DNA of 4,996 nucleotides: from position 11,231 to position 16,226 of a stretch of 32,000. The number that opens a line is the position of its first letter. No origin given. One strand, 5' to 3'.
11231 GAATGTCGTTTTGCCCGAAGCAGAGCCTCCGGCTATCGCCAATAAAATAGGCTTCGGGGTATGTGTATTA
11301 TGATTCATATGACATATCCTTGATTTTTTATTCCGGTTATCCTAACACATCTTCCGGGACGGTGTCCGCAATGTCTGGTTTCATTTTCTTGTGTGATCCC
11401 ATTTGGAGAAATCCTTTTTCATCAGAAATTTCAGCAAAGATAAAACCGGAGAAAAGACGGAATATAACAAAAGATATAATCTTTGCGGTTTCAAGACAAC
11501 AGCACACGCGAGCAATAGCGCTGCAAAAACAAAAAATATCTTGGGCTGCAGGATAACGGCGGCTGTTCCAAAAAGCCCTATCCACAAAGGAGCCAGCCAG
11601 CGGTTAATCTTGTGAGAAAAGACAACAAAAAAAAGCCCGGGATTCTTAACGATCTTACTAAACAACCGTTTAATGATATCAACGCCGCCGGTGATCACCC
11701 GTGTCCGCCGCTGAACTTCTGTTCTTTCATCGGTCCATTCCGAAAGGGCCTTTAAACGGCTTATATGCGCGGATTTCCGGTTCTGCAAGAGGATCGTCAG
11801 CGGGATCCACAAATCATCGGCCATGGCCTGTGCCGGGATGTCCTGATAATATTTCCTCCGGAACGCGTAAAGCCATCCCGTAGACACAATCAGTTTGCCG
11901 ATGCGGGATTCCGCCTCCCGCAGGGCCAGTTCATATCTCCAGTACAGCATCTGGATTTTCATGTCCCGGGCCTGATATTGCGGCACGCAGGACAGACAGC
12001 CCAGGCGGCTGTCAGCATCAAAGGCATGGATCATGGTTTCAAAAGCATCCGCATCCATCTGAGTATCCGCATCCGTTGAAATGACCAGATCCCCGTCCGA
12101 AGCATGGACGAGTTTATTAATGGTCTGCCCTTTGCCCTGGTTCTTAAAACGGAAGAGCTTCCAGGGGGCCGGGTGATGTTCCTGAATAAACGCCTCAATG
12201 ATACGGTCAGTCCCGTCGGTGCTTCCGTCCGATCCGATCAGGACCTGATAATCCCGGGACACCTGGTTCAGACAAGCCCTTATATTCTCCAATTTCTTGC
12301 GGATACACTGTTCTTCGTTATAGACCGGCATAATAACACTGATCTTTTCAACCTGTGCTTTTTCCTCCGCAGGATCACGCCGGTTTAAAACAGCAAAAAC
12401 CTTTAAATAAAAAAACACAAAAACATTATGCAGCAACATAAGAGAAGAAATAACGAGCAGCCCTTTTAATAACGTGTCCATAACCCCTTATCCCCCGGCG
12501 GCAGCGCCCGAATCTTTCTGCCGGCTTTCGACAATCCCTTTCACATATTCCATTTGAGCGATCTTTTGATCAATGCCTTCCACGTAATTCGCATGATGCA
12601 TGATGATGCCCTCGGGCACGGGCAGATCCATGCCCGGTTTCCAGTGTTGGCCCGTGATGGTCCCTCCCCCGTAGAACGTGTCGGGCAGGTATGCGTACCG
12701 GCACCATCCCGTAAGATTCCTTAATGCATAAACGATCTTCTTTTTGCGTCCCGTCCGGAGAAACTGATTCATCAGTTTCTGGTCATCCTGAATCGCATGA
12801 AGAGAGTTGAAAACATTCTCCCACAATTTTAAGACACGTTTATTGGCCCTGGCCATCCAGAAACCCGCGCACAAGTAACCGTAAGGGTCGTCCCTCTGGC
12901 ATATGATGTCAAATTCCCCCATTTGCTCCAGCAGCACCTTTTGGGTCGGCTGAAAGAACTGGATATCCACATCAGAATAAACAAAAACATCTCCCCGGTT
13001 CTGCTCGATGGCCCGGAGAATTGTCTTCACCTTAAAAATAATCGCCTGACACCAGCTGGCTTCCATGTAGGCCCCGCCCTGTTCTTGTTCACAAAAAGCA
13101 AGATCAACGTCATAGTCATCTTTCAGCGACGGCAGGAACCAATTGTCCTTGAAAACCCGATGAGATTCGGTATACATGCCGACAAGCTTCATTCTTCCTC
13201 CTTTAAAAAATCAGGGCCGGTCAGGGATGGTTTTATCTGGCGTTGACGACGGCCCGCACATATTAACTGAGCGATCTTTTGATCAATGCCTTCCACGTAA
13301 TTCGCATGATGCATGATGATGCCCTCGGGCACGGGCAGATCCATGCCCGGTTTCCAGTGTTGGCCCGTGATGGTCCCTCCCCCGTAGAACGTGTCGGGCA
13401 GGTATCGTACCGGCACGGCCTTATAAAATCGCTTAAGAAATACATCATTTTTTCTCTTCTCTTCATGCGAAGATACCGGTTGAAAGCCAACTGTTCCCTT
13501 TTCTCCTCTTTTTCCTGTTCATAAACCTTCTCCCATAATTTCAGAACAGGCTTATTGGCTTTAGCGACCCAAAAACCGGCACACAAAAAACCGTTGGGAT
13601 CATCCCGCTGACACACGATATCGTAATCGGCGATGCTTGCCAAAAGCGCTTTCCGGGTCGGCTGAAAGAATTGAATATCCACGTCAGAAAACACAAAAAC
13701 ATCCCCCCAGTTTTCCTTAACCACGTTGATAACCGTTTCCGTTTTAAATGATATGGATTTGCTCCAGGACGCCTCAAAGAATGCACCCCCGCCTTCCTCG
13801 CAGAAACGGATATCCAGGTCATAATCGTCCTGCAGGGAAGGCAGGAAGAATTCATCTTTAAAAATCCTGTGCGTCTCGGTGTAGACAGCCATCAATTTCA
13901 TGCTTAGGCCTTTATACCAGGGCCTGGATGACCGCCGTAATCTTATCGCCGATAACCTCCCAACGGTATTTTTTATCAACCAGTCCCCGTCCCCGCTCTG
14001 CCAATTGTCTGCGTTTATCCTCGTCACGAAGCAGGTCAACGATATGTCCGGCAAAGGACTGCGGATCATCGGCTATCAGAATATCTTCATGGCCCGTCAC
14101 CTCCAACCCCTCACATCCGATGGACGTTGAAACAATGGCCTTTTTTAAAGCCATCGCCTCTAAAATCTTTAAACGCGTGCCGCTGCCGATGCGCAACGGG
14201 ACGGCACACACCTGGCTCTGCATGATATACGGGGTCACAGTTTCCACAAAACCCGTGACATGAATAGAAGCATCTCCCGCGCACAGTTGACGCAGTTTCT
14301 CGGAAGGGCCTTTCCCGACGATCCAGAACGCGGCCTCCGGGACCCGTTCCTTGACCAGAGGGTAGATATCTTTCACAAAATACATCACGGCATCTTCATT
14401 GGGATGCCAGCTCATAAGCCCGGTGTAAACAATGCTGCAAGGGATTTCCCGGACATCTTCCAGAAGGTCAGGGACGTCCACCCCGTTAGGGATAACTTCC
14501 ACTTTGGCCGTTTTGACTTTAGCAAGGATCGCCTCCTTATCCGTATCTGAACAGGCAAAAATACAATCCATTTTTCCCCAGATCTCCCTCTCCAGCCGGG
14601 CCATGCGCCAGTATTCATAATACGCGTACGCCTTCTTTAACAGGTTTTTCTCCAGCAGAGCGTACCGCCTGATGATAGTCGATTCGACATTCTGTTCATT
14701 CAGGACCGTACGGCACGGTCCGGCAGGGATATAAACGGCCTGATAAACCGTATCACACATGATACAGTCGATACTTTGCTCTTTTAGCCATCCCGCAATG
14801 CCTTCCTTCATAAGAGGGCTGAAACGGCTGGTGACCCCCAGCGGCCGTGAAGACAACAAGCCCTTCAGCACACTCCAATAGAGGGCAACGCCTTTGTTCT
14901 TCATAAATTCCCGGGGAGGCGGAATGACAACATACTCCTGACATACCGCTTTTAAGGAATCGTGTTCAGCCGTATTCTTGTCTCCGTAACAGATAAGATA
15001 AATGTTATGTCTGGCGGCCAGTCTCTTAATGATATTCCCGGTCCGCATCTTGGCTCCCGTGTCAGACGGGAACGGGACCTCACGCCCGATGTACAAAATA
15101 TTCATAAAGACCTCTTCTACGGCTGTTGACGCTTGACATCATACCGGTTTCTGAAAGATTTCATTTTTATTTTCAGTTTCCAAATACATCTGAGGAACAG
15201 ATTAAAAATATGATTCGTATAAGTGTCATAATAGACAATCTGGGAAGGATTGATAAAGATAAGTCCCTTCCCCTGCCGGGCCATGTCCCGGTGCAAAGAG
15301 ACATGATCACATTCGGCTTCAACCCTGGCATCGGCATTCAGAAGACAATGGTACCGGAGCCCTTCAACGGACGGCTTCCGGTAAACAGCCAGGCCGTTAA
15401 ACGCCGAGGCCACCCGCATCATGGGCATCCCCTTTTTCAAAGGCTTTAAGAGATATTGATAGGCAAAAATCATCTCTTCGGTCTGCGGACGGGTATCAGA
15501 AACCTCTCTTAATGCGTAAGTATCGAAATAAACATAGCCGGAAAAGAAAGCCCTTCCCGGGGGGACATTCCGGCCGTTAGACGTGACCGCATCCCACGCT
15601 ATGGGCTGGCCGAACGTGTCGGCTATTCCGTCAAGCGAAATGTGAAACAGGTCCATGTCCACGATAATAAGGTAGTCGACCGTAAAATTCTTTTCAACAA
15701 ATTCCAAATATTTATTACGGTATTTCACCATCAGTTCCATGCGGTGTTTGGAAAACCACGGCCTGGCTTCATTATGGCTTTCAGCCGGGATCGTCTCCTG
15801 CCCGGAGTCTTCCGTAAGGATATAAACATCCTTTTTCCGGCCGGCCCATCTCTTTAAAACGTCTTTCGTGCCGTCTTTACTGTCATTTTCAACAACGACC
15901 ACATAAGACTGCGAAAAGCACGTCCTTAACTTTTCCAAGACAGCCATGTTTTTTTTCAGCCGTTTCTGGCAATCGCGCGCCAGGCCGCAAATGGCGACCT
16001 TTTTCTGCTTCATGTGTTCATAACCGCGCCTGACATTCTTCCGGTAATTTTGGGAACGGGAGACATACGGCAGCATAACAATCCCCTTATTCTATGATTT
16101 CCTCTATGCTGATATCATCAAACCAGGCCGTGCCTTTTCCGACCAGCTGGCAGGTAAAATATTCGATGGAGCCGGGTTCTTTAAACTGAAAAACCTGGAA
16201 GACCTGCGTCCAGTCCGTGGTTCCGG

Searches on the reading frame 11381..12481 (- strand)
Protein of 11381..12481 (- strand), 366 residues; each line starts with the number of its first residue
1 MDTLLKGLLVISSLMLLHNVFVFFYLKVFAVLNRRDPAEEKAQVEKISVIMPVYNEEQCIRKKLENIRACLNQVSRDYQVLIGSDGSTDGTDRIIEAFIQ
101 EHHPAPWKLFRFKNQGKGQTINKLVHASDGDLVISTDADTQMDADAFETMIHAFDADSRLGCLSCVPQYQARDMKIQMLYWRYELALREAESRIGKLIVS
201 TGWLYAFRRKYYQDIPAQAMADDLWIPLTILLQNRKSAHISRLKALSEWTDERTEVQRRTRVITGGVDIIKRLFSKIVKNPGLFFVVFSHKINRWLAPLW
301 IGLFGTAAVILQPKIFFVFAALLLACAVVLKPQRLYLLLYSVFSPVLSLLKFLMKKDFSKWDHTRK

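Call 15: search_protein_families(library=pfam, proteins=[window:11381-12481:-], max_evalue=0.001)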
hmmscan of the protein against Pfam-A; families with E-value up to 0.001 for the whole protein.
window:11381-12481:- (366 aa): 4 families
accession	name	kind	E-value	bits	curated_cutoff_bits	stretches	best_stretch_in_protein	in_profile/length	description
PF00535.33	Glycos_transf_2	-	1.3e-22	80.9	23.3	1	48-213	1-165/168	Glycosyl transferase family 2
PF13641.12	Glyco_tranf_2_3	-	4.5e-11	43.6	27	1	47-236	3-200/230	Glycosyltransferase like family 2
PF10111.15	Glyco_tranf_2_2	-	2.4e-05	24.4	27.3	1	48-152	1-104/276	Glycosyltransferase like family 2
PF13632.12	Glyco_trans_2_3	-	3.9e-05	24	27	1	133-326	2-185/198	Glycosyl transferase family group 2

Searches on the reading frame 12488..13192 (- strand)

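Call 15: search_protein_families(library=pfam, proteins=[window:12488-13192:-], max_evalue=0.001)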
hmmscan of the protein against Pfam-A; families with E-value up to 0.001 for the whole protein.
window:12488-13192:- (234 aa): 1 family
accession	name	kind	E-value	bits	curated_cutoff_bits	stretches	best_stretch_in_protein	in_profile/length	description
PF03407.22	Nucleotid_trans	-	5.3e-11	43.3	22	1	65-214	64-208/208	Nucleotide-diphospho-sugar transferase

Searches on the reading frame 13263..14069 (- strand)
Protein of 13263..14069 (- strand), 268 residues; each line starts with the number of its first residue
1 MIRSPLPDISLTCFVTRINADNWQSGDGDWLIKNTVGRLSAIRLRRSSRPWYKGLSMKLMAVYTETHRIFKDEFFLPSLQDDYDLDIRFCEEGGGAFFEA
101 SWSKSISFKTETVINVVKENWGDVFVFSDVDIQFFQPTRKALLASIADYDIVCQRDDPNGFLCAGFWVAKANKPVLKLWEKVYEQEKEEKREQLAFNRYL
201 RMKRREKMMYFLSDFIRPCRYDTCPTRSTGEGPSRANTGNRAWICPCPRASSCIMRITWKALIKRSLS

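Call 15: search_protein_families(library=pfam, proteins=[window:13263-14069:-], max_evalue=0.001)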
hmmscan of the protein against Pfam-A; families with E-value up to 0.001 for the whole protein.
window:13263-14069:- (268 aa): 1 family
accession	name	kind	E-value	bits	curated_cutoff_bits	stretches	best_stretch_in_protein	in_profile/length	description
PF03407.22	Nucleotid_trans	-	5e-08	33.6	22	1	124-212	68-167/208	Nucleotide-diphospho-sugar transferase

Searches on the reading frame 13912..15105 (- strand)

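Call 15: search_protein_families(library=pfam, proteins=[window:13912-15105:-], max_evalue=0.001)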
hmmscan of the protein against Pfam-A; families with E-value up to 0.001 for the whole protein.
window:13912-15105:- (397 aa): 5 families
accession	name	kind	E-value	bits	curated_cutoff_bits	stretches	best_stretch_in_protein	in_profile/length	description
PF13692.12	Glyco_trans_1_4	-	8.8e-30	104.3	27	1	224-361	3-142/142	Glycosyl transferases group 1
PF00534.26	Glycos_transf_1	-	2.5e-10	40.6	26.4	1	248-373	37-170/172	Glycosyl transferases group 1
PF13439.12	Glyco_transf_4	-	3.8e-10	40.5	28.5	1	17-211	3-168/170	Glycosyltransferase Family 4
PF13524.12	Glyco_trans_1_2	-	1.4e-05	25.5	25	1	308-383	61-136/144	Glycosyl transferase-like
PF13579.12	Glyco_trans_4_4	-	0.00011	23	29.7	1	16-208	1-158/158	Glycosyl transferase 4-like domain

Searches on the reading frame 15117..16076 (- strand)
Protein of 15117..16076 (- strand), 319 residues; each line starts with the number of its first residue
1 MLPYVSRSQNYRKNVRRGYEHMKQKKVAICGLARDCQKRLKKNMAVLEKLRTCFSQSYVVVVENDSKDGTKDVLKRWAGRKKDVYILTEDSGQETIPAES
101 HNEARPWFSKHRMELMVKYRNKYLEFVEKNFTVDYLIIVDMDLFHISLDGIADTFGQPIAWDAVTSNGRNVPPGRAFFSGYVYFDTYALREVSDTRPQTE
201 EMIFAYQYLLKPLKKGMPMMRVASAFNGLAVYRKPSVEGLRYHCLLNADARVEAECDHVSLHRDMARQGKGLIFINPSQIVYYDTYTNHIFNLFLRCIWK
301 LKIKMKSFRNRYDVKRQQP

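Call 15: search_protein_families(library=pfam, proteins=[window:15117-16076:-], max_evalue=0.001)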
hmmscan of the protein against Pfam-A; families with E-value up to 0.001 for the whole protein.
window:15117-16076:- (319 aa): 1 family
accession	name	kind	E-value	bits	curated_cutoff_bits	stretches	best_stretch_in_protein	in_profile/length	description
PF11735.13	CAP59_mtransfer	-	2.7e-07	30.9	28.8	1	55-247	32-225/242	Cryptococcal mannosyltransferase 1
